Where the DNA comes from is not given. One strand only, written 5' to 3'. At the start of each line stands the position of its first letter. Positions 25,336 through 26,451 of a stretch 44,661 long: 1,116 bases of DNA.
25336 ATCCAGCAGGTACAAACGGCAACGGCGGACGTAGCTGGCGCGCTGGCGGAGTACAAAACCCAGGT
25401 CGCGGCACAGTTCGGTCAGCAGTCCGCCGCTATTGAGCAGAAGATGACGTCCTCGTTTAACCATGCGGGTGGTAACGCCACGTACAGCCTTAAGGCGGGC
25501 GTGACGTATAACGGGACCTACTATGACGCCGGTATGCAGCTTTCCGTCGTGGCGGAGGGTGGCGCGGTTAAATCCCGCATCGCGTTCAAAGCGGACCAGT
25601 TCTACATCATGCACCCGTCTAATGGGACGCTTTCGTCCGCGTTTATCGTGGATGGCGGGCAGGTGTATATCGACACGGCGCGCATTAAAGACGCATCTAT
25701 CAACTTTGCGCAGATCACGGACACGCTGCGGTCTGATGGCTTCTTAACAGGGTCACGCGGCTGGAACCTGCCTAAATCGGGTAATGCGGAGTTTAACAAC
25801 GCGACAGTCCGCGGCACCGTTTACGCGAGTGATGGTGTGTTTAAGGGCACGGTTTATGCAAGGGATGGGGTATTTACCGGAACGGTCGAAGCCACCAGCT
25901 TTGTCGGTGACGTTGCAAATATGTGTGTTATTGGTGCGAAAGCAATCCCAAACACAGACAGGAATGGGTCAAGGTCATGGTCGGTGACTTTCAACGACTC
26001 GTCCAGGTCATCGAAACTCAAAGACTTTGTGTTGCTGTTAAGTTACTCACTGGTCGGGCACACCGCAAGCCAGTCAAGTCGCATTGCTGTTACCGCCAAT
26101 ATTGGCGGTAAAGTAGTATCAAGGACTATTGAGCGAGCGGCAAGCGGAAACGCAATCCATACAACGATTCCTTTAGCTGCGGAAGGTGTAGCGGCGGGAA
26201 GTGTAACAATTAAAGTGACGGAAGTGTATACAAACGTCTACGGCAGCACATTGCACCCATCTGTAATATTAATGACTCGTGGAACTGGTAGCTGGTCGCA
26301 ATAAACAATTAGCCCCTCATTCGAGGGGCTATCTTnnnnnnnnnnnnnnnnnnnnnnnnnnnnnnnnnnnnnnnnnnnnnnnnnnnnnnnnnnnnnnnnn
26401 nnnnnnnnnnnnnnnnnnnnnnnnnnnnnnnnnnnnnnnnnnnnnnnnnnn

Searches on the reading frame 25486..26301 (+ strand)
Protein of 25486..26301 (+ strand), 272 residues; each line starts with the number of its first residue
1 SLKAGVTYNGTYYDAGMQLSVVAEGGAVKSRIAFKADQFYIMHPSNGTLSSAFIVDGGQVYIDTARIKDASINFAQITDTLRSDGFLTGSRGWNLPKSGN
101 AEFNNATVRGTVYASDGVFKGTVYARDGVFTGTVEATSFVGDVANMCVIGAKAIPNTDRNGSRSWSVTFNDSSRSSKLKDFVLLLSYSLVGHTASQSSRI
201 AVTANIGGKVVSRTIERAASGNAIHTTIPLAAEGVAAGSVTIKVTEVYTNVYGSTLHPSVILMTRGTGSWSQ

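Call 70: search_solved_structures(query=window:25486-26301:+, max_evalue=1, show_alignments=2)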
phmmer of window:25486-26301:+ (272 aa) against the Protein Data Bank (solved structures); distinct sequences matched with E-value up to 1: 8.
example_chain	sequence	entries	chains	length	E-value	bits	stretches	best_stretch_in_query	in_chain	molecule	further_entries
23gd_D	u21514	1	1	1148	1.9e-56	194.8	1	1-120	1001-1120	J-like tail tip protein gp24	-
9l9p_S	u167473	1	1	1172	6.2e-17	65.3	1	2-106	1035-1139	Putative tail fiber protein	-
8xcj_Z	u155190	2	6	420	5.3e-07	32.8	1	3-165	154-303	Tip attachment protein J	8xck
25vf_A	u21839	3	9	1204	1.7e-06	31.1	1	4-102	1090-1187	F2-pyocin-tail-fiber | tail fiber protein of F2-pyocin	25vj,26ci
8iyk_J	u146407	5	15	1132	2.2e-06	30.8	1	3-155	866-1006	Tip attachment protein J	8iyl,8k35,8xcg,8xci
8jvm_F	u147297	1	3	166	8.2e-06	28.9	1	2-141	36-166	Tip attachment protein J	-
9wca_J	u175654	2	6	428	2.5e-05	27.3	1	3-174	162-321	A8 gpJ 713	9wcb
3ugm_A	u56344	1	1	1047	0.00098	22.1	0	183-218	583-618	TAL effector AvrBs3/PthA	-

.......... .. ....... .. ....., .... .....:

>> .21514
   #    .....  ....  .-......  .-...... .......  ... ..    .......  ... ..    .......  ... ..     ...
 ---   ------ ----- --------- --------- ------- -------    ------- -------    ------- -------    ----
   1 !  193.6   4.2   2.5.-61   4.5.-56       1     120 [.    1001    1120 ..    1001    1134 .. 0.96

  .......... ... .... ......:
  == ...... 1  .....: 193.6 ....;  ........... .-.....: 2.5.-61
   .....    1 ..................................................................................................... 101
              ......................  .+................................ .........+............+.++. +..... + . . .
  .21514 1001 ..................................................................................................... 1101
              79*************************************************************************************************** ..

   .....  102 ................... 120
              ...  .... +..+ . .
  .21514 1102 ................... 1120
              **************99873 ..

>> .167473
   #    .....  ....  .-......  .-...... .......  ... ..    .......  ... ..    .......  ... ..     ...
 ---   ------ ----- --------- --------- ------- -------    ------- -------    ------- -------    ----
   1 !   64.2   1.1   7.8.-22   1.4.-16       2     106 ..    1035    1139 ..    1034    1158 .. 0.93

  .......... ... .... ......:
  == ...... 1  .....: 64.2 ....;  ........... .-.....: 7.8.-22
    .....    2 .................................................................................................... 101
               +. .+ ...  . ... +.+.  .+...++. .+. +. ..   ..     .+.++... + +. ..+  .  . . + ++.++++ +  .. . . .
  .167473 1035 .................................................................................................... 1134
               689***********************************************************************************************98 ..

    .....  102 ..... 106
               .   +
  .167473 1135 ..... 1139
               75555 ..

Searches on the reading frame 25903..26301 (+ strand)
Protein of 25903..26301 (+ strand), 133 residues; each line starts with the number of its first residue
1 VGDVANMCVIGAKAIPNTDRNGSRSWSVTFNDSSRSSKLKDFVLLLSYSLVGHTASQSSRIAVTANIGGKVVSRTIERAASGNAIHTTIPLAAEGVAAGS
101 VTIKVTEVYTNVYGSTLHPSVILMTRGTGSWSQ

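Call 45: search_dna_similar(query=window:25903-26301:+, collection=phages, mode=protein, max_rows=60, max_evalue=0.001)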
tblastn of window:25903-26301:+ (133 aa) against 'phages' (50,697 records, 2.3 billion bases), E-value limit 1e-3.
Records with a match: 31; places in all: 31; records where one place covers at least 80% of the query: 31.
Best place of each record, by identity: 90-95% 5; 80-90% 2; 60-80% 21; <60% 3.
By first word of the organism name: Escherichia 29; Shigella 2.
By host as written in the record: Escherichia coli 15; - 8; Escherichia coli K-12 3; Shigella sonnei 2; Escherichia coli K12 MG1655 2; Escherichia coli K-12 MG1655 1.
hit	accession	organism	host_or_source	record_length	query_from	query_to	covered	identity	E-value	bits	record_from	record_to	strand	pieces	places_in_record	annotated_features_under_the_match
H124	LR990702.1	Escherichia phage vB_Eco_Maverick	-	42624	1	133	100%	94.7%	2e-77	254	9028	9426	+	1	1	Tail fiber protein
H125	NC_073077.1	Escherichia phage vB_Eco_Maverick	-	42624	1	133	100%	94.7%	2e-77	254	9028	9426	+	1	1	Tail fiber protein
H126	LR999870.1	Escherichia phage vB_Eco_CS16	-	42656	1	133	100%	94.7%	2e-77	254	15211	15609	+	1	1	tail fiber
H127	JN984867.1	Shigella phage EP23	Shigella sonnei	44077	1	133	100%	92.5%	5e-76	249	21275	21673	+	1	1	phage tail fiber protein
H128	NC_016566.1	Shigella phage EP23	Shigella sonnei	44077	1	133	100%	92.5%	5e-76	249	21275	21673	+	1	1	tail protein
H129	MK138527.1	Escherichia phage vB_EcoS_PNS1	Escherichia coli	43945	1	132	99%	87.1%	6e-70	232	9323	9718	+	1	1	tail fiber protein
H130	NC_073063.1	Escherichia phage vB_EcoS_PNS1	Escherichia coli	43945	1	132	99%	87.1%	6e-70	232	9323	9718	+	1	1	tail fiber protein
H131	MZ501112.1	Escherichia phage WildeMaa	Escherichia coli K-12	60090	1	132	99%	69.7%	5e-52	181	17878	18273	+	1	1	J-like tail tip protein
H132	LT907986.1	Escherichia phage vB_Eco_SLUR25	-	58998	1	132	99%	68.9%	1e-51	180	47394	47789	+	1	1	host specificity protein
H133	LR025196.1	Escherichia phage vB_Eco_SLUR63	-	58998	1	132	99%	68.9%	1e-51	180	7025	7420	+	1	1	host specificity protein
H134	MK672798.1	Escherichia phage Skure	Escherichia coli K-12 MG1655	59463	1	132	99%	68.9%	2e-51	179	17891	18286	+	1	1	tail fiber protein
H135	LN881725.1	Escherichia phage slur01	Escherichia coli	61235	1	132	99%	68.2%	6e-51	178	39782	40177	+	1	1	unnamed protein product; submitter_locus_tag: slur01_00058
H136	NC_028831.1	Escherichia phage slur01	Escherichia coli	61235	1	132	99%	68.2%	6e-51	178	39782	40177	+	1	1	central tail fiber J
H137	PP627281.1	Escherichia phage KS_W4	Escherichia coli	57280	1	132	99%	68.2%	6e-51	178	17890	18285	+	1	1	central tail fiber J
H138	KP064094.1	Escherichia phage CAjan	Escherichia coli K12 MG1655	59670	1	132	99%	68.2%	6e-51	177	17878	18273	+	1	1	tail fiber protein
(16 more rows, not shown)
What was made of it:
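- All 31 phage records that hold the HH3-type J C-terminus also hold the lipoprotein (call 45).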
